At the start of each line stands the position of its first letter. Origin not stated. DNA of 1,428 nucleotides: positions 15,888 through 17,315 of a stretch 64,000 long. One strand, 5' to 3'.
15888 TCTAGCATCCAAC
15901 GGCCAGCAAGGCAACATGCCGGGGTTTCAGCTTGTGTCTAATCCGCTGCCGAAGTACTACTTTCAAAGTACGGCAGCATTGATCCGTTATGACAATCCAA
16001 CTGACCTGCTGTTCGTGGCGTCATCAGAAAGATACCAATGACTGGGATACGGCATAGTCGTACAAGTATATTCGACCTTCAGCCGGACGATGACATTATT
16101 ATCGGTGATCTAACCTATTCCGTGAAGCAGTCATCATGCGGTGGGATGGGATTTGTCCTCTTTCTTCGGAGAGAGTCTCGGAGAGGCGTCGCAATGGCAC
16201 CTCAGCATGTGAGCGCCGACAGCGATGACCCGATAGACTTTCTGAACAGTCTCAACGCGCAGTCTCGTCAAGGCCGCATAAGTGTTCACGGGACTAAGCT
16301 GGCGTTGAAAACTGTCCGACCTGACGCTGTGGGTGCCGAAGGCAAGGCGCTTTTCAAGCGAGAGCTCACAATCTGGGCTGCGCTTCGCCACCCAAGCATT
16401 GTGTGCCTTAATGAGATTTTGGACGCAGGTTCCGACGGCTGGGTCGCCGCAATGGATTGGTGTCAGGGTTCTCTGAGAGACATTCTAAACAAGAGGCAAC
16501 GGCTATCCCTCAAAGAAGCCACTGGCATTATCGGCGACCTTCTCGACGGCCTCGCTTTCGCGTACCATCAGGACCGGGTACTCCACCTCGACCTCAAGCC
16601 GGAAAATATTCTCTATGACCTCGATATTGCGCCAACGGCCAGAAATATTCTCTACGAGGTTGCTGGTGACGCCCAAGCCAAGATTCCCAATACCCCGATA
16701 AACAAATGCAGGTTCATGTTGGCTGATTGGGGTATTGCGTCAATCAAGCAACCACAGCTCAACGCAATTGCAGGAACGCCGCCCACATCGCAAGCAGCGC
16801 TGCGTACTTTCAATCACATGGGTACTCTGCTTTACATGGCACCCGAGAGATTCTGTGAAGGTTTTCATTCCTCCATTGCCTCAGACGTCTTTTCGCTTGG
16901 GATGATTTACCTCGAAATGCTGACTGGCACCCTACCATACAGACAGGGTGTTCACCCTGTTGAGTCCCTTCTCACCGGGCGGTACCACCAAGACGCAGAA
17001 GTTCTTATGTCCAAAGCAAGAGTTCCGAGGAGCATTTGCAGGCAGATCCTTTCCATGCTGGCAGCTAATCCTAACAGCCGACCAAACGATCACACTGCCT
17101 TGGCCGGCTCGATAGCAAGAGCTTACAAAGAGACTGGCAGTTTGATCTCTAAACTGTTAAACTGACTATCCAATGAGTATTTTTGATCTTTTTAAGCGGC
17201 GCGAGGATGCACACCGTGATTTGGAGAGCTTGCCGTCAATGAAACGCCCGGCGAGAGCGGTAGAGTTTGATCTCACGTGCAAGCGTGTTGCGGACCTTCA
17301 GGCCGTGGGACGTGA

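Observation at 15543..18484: Low-GC islet encoding an atypical Hanks kinase with three unknown partners (candidate novel defence/signalling module)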

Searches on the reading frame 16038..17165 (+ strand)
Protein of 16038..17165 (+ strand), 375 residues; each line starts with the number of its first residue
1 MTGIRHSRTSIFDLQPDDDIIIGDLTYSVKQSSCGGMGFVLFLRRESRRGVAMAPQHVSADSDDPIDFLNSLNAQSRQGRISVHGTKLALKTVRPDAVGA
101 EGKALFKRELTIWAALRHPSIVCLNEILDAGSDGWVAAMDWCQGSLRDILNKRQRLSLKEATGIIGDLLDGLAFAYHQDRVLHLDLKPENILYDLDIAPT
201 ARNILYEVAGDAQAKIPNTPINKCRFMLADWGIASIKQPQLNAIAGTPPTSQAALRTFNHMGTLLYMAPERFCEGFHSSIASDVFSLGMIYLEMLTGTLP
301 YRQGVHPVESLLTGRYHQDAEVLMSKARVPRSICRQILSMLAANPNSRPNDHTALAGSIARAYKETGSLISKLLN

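Call 3: search_protein_families(library=pfam, proteins=[window:16038-17165:+], max_evalue=1)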
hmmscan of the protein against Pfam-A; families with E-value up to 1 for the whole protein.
window:16038-17165:+ (375 aa): 2 families
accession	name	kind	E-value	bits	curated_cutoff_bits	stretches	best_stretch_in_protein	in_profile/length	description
PF00069.31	Pkinase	-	7.6e-30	104.6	31.7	1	84-354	23-257/263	Protein kinase domain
PF07714.23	PK_Tyr_Ser-Thr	-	1.9e-14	54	23.1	1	83-350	26-250/258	Protein tyrosine and serine/threonine kinase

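Call 4: search_protein_families(library=padloc, proteins=[window:16038-17165:+], max_evalue=1)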
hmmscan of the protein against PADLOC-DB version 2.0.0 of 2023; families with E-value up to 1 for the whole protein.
window:16038-17165:+ (375 aa): 35 families (the best 25 are shown)
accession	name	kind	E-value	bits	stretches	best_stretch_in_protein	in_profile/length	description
PDLC04138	mad6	-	4.4e-35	119.7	1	79-350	70-302/659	mads_6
PDLC04042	PD-T4-6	-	1.1e-31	108.5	2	78-192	27-141/292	-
PDLC04053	PD-T4-6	-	2.2e-31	107.5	1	87-366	36-275/311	-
PDLC04047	PD-T4-6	-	7.4e-28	95.6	2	84-194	35-145/327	-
PDLC04054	PD-T4-6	-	5.2e-27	93.2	1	90-363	40-274/347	-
PDLC04055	PD-T4-6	-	2.7e-24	83.8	1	88-362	98-335/496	-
PDLC04041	PD-T4-6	-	1.2e-22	78.8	2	84-213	52-182/443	-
PDLC04043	PD-T4-6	-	6.6e-22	76.2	2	260-364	176-279/452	-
PDLC01088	C3a189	-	1.8e-21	74.4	1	87-359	24-258/840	kinase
PDLC04048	PD-T4-6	-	5.7e-21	73.3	2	85-196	36-147/354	-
PDLC03920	MkoA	-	1.3e-20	71.4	1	84-367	31-282/1112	-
PDLC04060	PD-T4-6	-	2.1e-20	71.1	2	88-194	36-142/486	-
PDLC04057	PD-T4-6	-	4.8e-20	70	2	106-194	55-142/443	-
PDLC04039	PD-T4-6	-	2.1e-19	67.9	2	259-364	174-273/458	-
PDLC04061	PD-T4-6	-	3.4e-19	67.7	1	87-364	43-285/510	-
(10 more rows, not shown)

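Call 5: search_protein_families(library=ncbifam, proteins=[window:16038-17165:+], max_evalue=1)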
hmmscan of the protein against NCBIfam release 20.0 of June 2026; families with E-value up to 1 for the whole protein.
window:16038-17165:+ (375 aa): 10 families
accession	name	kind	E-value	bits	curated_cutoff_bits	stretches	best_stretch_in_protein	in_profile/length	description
NF033483.0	PknB_PASTA_kin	equivalog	6.9e-27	94.7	450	2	85-193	32-140/563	Stk1 family PASTA domain-containing Ser/Thr kinase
TIGR03903.1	TOMM_kin_cyc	equivalog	2.7e-18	65.3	705.75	2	86-192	4-111/1267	TOMM system kinase/cyclase fusion protein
NF047741.1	antiphage_MADS6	equivalog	6.8e-18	64.5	460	2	91-193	227-332/612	methylation-associated defense system protein kinase MAD6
NF009651.0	PRK13184.1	equivalog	3.4e-16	58.4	839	2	228-355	154-283/932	serine/threonine-protein kinase PknD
NF052427.1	StpK7MSMEG_1200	equivalog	1.1e-10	40.6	900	2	259-363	168-269/601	serine/threonine protein kinase StpK7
NF033442.0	BREX_PglW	equivalog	4.9e-10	37.8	990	1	103-303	254-430/1391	BREX system serine/threonine kinase PglW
NF038150.1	lanthi_synth_IV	equivalog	1.1e-09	37.3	650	2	258-356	353-451/851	class IV lanthionine synthetase LanL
NF043056.1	T4SS_LegK1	equivalog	7.9e-07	28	550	1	148-290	177-279/516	Dot/Icm T4SS effector kinase LegK1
NF053615.1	SerThrKinAfsKStmc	equivalog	4.1e-05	22.4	1300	1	260-323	172-235/809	protein serine/threonine kinase AfsK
NF038151.1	lanthi_synth_III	equivalog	0.12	10.7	575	1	161-218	338-392/833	class III lanthionine synthetase LanKC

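Call 8: find_homologous_proteins(query=window:16038-17165:+)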
Query window:16038-17165:+ (375 aa): 2811 proteins with E <= 0.001 among 8000 candidates; the best 120 are listed.
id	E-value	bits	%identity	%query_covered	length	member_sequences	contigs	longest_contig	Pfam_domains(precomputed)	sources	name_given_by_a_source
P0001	1.1e-213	727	100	86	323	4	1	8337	PF07714.24,PF00069.32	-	-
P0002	2.7e-130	453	57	100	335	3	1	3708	PF07714.24,PF00069.32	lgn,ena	-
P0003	1.0e-122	428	57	95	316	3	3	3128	PF07714.24,PF00069.32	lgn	-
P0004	1.6e-120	421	59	95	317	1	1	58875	PF07714.24,PF00069.32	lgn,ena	-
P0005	6.5e-119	416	57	95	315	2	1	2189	PF07714.24,PF00069.32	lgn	-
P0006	1.1e-113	398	51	100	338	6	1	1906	PF07714.24,PF00069.32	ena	-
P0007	1.4e-113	398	57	95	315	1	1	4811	PF07714.24,PF00069.32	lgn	-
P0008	6.5e-113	396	53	100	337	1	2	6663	PF07714.24,PF00069.32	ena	-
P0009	1.4e-112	395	52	100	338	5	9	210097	PF07714.24,PF00069.32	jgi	jgi:serine/threonine protein kinase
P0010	3.1e-111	390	62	79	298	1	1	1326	PF07714.24,PF00069.32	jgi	jgi:serine/threonine-protein kinase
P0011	2.1e-110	387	54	95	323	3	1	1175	PF07714.24,PF00069.32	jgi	jgi:serine/threonine protein kinase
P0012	2.8e-109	384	53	100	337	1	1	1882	PF07714.24,PF00069.32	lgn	-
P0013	1.3e-108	382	51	100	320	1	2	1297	PF07714.24,PF00069.32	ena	-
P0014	1.9e-108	381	50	100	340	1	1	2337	PF07714.24,PF00069.32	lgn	-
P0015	2.2e-108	381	50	99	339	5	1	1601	PF07714.24,PF00069.32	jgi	jgi:serine/threonine-protein kinase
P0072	5.6e-89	317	44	100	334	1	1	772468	PF07714.24,PF00069.32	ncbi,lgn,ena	-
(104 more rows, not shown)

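Call 15: find_related_loci(query=A1, collection=genome_contigs, flank=8000)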
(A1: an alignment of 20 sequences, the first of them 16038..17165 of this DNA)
Query A1 (375 aa) in genome_contigs; peptide patterns used: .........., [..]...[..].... (x = any residue, [..] = any of these).
600 stretches matched a pattern (row limit reached: there are more); 543 encode a relative of the query (tblastn E <= 1e-3); the best 80 are kept; 80 distinct loci.
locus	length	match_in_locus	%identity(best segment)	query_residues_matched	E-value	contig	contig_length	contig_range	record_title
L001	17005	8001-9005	50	1-372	9e-114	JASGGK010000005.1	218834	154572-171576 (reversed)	MAG: Luteolibacter sp. isolate 5H262 JMF-2111-06-0005.hyb.bin.262_4, whole genome shotgun sequence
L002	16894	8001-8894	46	4-341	2e-92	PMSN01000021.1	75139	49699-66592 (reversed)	MAG: Spartobacteria bacterium isolate palsa_1379 73.20110700_P1D.9_contig_320, whole genome shotgun sequence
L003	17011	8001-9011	40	1-374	2e-90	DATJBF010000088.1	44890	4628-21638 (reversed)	MAG TPA_asm: Verrucomicrobiia bacterium isolate SMAG_U15347 k141_5624902, whole genome shotgun sequence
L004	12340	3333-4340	39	1-375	2e-76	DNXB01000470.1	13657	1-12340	MAG TPA_asm: Verrucomicrobiales bacterium isolate UBA11399 contig_58383, whole genome shotgun sequence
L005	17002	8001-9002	37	1-374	4e-72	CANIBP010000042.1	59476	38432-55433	MAG: Verrucomicrobiaceae bacterium isolate RE-9nov16-393 genome assembly, contig: RE-9nov16-C534-p2, whole genome shotgu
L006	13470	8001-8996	35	1-375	3e-64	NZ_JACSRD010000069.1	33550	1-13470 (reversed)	MAG: Prosthecobacter sp. isolate VE4 contig-70_1157, whole genome shotgun sequence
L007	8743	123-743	50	155-374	2e-62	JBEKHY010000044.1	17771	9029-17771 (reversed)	MAG: Verrucomicrobiota bacterium isolate SPRUCE 288 SPRUCE_288_44, whole genome shotgun sequence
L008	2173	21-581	50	176-375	6e-58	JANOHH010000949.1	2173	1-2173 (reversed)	MAG: Verrucomicrobiota bacterium isolate SOY_64_concoct_187_sub SOY_64_k141_3082933, whole genome shotgun sequence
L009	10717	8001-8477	31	106-303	1e-16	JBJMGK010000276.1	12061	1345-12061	MAG: Bryobacteraceae bacterium isolate H2_18_all_fractions_metab_conc_56_56_17 k255_5795193, whole genome shotgun sequen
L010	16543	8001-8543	31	76-301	3e-16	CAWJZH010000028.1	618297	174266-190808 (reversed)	MAG: uncultured Acidobacteriaceae bacterium isolate MFD04580.bin.2.2 genome assembly, contig: contig_4426, whole genome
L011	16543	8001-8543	32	76-301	4e-16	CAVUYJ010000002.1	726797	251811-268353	MAG: uncultured Acidobacteriaceae bacterium isolate MFD05705.bin.1.33 genome assembly, contig: contig_14725, whole genom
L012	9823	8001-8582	31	88-301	5e-15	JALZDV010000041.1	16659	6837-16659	MAG: Actinomycetota bacterium isolate SDM bin9 SC8801-03_k127_1185817, whole genome shotgun sequence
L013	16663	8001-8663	28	88-348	5e-15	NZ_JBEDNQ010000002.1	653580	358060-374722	Pseudonocardia nematodicida strain JCM 31783 NODE_2_length_653580_cov_117.242397, whole genome shotgun sequence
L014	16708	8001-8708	29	87-365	6e-15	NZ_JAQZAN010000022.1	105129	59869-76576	Actinomycetospora straminea strain JCM 17983 NODE_22_length_105129_cov_41.822429, whole genome shotgun sequence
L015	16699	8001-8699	29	85-355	8e-15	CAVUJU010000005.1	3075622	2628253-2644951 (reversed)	MAG: uncultured Acidobacteriota bacterium isolate MFD01721.bin.1.239 genome assembly, contig: contig_7017, whole genome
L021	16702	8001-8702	25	85-363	3e-14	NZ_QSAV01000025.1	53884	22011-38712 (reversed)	Segatella copri strain AF10-17 AF10-17.Scaf25, whole genome shotgun sequence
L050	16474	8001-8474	31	106-304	4e-12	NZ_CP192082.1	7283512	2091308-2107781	Nocardia sp. CA-135953 chromosome, complete genome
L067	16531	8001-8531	28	88-304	2e-11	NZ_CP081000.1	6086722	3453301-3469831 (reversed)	Mycolicibacterium senegalense strain ATCC 35796 chromosome, complete genome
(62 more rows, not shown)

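Call 36: find_encoding_contigs(protein=P0004, flank=8000, max_places=2)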
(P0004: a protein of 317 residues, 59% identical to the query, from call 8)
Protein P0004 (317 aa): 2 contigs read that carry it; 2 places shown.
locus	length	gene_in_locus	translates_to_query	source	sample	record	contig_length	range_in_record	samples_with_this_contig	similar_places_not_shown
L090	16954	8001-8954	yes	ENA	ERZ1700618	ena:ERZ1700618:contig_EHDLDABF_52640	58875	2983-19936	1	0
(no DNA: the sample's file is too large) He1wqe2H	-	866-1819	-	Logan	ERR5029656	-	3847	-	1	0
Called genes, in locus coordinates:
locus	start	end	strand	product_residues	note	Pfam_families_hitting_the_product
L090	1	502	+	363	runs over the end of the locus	PF01008:IF-2B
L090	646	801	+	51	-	-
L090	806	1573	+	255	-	PF01479:S4, PF00849:PseudoU_synth_2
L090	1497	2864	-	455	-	PF02687:FtsX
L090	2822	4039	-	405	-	-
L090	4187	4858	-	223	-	PF00005:ABC_tran, PF13304:AAA_21 (faint)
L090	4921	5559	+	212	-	PF25182:NonGDSL (weak), PF00657:Lipase_GDSL, PF13472:Lipase_GDSL_2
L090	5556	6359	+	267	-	PF00106:adh_short, PF08659:KR, PF01370:Epimerase (faint), PF13561:adh_short_C2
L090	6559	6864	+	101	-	PF24839:DUF7718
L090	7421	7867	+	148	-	-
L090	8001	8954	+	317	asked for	PF07714:PK_Tyr_Ser-Thr, PF00069:Pkinase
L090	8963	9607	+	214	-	-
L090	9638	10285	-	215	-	-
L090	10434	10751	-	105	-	-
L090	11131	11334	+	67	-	PF04255:DUF433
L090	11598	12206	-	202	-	PF00578:AhpC-TSA, PF08534:Redoxin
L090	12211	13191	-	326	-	PF02683:DsbD_TM, PF13899:Thioredoxin_7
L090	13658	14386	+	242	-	-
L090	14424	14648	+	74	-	-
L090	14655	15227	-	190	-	-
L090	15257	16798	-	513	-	PF00413:Peptidase_M10 (weak)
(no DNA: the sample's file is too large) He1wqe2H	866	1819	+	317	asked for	PF07714:PK_Tyr_Ser-Thr, PF00069:Pkinase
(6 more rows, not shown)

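Call 37: find_encoding_contigs(protein=P0009, flank=8000, max_places=3)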
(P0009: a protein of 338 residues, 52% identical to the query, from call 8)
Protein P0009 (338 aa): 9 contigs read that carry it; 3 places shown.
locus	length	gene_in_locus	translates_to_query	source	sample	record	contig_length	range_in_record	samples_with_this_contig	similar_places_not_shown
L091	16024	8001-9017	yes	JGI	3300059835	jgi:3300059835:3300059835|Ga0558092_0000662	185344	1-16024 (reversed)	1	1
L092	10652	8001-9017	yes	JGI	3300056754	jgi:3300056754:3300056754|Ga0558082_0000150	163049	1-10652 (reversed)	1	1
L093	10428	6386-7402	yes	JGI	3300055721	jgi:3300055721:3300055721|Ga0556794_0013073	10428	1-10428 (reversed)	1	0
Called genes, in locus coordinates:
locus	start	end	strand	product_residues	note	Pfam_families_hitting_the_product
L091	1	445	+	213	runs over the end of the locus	PF13412:HTH_24 (weak)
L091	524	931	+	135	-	PF01592:NifU_N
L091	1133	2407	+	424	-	PF00266:Aminotran_5, PF01041:DegT_DnrJ_EryC1 (weak)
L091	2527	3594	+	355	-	PF01883:FeS_assembly_P, PF02374:ArsA_ATPase (faint), PF01656:CbiA, PF10609:ParA, PF13614:AAA_31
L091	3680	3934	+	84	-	-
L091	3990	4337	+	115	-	PF01521:Fe-S_biosyn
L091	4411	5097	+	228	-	-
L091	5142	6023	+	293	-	PF00348:polyprenyl_synt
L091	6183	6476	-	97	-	PF13560:HTH_31, PF12844:HTH_19 (weak), PF01381:HTH_3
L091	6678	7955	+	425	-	PF14237:GYF_2 (weak)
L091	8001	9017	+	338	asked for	PF07714:PK_Tyr_Ser-Thr, PF00069:Pkinase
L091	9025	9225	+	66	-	-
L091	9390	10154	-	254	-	PF01695:IstB_IS21, PF00308:Bac_DnaA, PF13191:AAA_16 (weak), PF13481:AAA_25 (weak)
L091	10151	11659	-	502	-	PF22483:Mu-transpos_C_2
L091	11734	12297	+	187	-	-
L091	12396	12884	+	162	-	-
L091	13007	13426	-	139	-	-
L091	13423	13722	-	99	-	PF12728:HTH_17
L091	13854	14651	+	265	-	-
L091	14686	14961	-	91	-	-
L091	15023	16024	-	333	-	?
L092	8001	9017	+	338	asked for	PF07714:PK_Tyr_Ser-Thr, PF00069:Pkinase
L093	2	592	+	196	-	PF00266:Aminotran_5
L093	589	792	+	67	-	-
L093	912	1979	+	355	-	PF01883:FeS_assembly_P, PF02374:ArsA_ATPase (faint), PF01656:CbiA, PF10609:ParA, PF13614:AAA_31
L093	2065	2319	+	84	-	-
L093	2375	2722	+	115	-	PF01521:Fe-S_biosyn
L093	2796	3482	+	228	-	-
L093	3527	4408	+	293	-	PF00348:polyprenyl_synt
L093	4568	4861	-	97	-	PF13560:HTH_31, PF12844:HTH_19 (weak), PF01381:HTH_3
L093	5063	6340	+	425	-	PF14237:GYF_2 (weak)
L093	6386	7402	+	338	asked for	PF07714:PK_Tyr_Ser-Thr, PF00069:Pkinase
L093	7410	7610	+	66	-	-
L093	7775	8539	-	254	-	PF13191:AAA_16 (faint), PF01695:IstB_IS21, PF13481:AAA_25 (weak), PF00308:Bac_DnaA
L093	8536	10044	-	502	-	PF22483:Mu-transpos_C_2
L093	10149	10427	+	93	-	?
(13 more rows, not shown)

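Call 38: find_encoding_contigs(protein=P0072, flank=8000, max_places=2)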
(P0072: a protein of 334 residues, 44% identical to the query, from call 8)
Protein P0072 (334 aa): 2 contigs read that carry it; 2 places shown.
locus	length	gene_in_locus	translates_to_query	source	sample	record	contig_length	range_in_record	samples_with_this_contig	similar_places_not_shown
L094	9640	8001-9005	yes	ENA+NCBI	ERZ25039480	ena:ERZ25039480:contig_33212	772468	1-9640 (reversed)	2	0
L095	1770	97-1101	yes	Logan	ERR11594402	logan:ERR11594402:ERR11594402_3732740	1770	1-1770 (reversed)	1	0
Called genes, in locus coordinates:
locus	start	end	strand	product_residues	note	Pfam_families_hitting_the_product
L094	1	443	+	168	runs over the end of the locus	PF03692:CxxCxxCC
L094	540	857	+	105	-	-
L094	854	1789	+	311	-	PF01464:SLT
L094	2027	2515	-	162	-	-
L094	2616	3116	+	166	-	PF02371:Transposase_20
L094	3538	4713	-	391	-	PF00155:Aminotran_1_2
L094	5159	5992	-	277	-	-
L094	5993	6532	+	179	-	-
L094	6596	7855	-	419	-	PF14690:Zn_ribbon_ISL3 (weak), PF13542:HTH_Tnp_ISL3 (weak), PF01610:DDE_Tnp_ISL3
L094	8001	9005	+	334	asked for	PF00069:Pkinase, PF07714:PK_Tyr_Ser-Thr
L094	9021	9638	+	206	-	?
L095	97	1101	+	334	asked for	PF00069:Pkinase, PF07714:PK_Tyr_Ser-Thr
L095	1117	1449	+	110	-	-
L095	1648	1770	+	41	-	?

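Call 39: find_related_loci(query=A1, collection=viral_contigs, flank=6000)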
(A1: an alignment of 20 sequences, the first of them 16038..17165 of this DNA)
Query A1 (375 aa) in viral_contigs; peptide patterns used: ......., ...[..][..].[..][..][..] (x = any residue, [..] = any of these).
7 stretches matched a pattern, but none encodes a relative of the query by tblastn (E <= 1e-3).

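Call 42: search_protein_families(library=phrogs, proteins=[window:16038-17165:+], max_evalue=1)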
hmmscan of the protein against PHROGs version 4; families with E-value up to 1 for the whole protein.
window:16038-17165:+ (375 aa): 2 families
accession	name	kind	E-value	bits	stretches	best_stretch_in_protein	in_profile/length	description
phrog_2361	-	other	9.8e-31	108.1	1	30-363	19-270/415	serine-threonine kinase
phrog_4972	-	unknown function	0.017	15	0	88-194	149-252/501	-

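Call 45: search_solved_structures(query=window:16038-17165:+, max_evalue=1e-10)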
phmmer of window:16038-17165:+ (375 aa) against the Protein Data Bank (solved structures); distinct sequences matched with E-value up to 1e-10: 102 (the best 60 are shown).
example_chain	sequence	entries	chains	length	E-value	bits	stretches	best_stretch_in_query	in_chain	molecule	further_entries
9ruk_A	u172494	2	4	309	1.1e-15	61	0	84-196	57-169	Serine/threonine-protein kinase StkP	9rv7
9ruj_A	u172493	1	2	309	1.5e-15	60.6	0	84-196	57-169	Serine/threonine-protein kinase StkP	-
9ru3_A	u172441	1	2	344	1.6e-15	60.5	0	84-196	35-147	Serine/threonine-protein kinase StkP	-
8vf6_A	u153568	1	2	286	3.3e-14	56.2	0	86-195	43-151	Serine/threonine-protein kinase 33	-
3f69_A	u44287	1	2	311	6.7e-14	55.1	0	88-194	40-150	Serine/threonine-protein kinase pknB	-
3dfa_A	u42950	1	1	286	7.7e-14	55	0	89-194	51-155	Calcium-dependent protein kinase cgd3_920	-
2wei_A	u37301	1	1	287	7.7e-14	54.9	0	89-194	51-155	CALMODULIN-DOMAIN PROTEIN KINASE 1, PUTATIVE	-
5u94_A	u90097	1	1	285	8.2e-14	54.9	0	88-194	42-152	Serine/threonine-protein kinase PknB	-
6b2p_A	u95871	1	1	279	8.5e-14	54.8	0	88-194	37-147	Serine/threonine-protein kinase PknB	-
6i2p_A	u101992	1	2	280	9.6e-14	54.6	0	88-194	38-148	Serine/threonine-protein kinase PknB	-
1mru_A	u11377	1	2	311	9.7e-14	54.6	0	88-194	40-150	Probable serine/threonine-protein kinase pknB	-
1o6y_A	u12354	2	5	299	1.1e-13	54.5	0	88-194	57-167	SERINE/THREONINE-PROTEIN KINASE PKNB | Probable serine/threonine-protein kinase pknB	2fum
3ori_A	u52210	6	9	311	1.2e-13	54.4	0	88-194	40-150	Serine/threonine protein kinase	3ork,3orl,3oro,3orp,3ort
3orm_A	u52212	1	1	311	2.1e-13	53.5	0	88-194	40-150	Serine/threonine protein kinase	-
3f61_A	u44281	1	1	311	3.4e-13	52.8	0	88-194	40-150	Serine/threonine-protein kinase pknB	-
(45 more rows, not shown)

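Call 51: search_protein_families(library=padloc, alignment_id=A4, max_evalue=0.00001)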
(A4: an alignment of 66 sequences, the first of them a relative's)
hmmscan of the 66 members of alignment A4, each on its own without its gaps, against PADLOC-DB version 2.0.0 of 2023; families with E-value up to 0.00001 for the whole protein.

A. member 1, L001:3367-4161:- (264 aa): 0 families

B. families by the number of members that match (of 66 scanned): 22 families
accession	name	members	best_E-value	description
PDLC04134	mad2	2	4e-25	mads_2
PDLC02414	Aga_SIR2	1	3.8e-15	-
PDLC04088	SIR2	1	5.4e-15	-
PDLC02408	Aga_SIR2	1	1.4e-14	Class II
PDLC00651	ZorB3|ZorB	1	1.2e-13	MotB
PDLC00609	ZorB1|ZorB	1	1.6e-13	MotB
PDLC04093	SIR2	1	3.6e-12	-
PDLC04092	SIR2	1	2.4e-11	-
PDLC04081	SIR2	1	1.6e-10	-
PDLC04109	PD-T7-4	1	4.2e-10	-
PDLC04084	SIR2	1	1.4e-09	-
PDLC02186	SIR2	1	5.5e-09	-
PDLC00612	ZorB1|ZorB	1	9.7e-09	MotB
PDLC02917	DUF3800_VII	1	2e-08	-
PDLC04087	SIR2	1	3.2e-08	-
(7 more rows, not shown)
